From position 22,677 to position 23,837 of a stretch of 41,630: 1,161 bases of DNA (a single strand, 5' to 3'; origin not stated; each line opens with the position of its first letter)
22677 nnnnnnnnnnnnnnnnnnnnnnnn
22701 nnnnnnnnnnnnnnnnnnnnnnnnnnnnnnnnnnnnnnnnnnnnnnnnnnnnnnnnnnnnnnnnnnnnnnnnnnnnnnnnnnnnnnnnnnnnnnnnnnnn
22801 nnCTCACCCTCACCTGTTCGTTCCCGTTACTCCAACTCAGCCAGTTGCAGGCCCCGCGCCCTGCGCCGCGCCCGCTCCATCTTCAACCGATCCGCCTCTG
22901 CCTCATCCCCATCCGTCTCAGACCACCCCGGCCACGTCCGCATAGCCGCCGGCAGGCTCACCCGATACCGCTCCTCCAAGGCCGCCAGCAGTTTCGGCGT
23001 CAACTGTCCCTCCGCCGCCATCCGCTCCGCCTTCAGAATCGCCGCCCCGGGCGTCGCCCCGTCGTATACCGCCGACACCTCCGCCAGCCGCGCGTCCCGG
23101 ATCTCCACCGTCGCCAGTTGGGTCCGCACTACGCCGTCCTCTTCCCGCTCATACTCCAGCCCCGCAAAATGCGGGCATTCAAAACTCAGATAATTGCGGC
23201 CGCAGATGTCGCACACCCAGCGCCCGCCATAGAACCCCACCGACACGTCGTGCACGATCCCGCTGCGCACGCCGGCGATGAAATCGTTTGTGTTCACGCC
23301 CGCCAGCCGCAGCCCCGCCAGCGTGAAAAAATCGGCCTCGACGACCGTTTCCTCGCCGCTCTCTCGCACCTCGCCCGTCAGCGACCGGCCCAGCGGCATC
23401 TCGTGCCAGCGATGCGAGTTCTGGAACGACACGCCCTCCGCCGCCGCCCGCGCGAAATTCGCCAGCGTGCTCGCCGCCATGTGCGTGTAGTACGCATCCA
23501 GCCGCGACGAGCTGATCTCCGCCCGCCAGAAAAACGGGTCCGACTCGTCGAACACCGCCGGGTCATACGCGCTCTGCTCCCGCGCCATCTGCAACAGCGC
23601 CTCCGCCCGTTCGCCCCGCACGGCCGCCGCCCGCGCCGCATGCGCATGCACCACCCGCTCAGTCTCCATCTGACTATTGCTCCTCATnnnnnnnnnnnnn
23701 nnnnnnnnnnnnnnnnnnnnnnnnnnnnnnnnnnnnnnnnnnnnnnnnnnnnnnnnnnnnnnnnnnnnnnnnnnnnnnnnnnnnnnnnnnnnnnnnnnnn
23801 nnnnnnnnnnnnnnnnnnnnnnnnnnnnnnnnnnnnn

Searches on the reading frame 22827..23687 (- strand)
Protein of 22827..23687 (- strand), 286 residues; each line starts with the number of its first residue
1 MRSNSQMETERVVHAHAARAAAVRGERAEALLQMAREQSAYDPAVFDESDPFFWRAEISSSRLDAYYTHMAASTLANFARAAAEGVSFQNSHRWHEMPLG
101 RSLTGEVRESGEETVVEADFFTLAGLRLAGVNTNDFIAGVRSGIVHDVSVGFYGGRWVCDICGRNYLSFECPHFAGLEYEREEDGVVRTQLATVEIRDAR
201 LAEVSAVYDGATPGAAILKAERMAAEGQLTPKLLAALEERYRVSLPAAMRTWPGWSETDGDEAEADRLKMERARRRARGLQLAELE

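Call 93: search_protein_families(library=pfam, proteins=[window:22827-23687:-], max_evalue=0.001)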
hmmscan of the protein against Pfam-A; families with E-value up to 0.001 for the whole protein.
window:22827-23687:- (286 aa): 0 families
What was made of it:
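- Checked: Separate prohead protease (22827-23687): no Pfam hit (call 93).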

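Call 94: search_solved_structures(query=window:22827-23687:-, max_evalue=1)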
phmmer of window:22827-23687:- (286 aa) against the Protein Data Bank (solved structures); distinct sequences matched with E-value up to 1: 0.

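Call 95: search_dna_similar(query=window:22827-23687:-, collection=phages, mode=protein, max_evalue=0.001, max_rows=8)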
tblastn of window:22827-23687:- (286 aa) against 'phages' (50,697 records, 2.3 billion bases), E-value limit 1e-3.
Records with a match: 8; places in all: 8; records where one place covers at least 80% of the query: 0.
Best place of each record, by identity: <60% 8.
By first word of the organism name: Brevibacillus 3; Bacillus 2; Enterococcus 1; Bacteriophage 1; Flavonifractor 1.
By host as written in the record: Brevibacillus laterosporus 3; Bacillus cereus 1; Enterococcus faecium #5864 1; - 1; Bacillus pumilus strain 145 1; Flavonifractor plautii 1.
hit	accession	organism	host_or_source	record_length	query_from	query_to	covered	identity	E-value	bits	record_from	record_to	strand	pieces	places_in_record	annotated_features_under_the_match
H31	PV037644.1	Bacillus phage vB_BcM_CUBc25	Bacillus cereus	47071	52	252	70%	37.0%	6e-32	130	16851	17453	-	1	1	hypothetical protein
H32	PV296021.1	Enterococcus phage fHoEfm07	Enterococcus faecium #5864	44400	50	247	69%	30.2%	3e-16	84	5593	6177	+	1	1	head maturation protease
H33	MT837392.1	Bacteriophage sp.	human fecal samples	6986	32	222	67%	27.1%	1e-3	47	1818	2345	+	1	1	record has no annotation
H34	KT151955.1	Brevibacillus phage Jenst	Brevibacillus laterosporus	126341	66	222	55%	25.4%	7e-5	50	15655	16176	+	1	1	hypothetical protein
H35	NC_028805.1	Brevibacillus phage Jenst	Brevibacillus laterosporus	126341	66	222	55%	25.4%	7e-5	50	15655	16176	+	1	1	hypothetical protein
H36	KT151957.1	Brevibacillus phage SecTim467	Brevibacillus laterosporus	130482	66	222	55%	25.4%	7e-5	50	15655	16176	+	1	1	hypothetical protein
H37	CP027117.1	Bacillus phage EZ-2018a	Bacillus pumilus strain 145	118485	66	230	58%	24.2%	9e-5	50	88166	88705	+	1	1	record has no annotation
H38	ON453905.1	Flavonifractor phage Cormatin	Flavonifractor plautii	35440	132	232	35%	36.3%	2e-5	52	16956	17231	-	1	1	major head and protease protein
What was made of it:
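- Checked: Its tblastn relatives are annotated as head maturation protease, and it lies between the portal and capsid genes (call 95).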
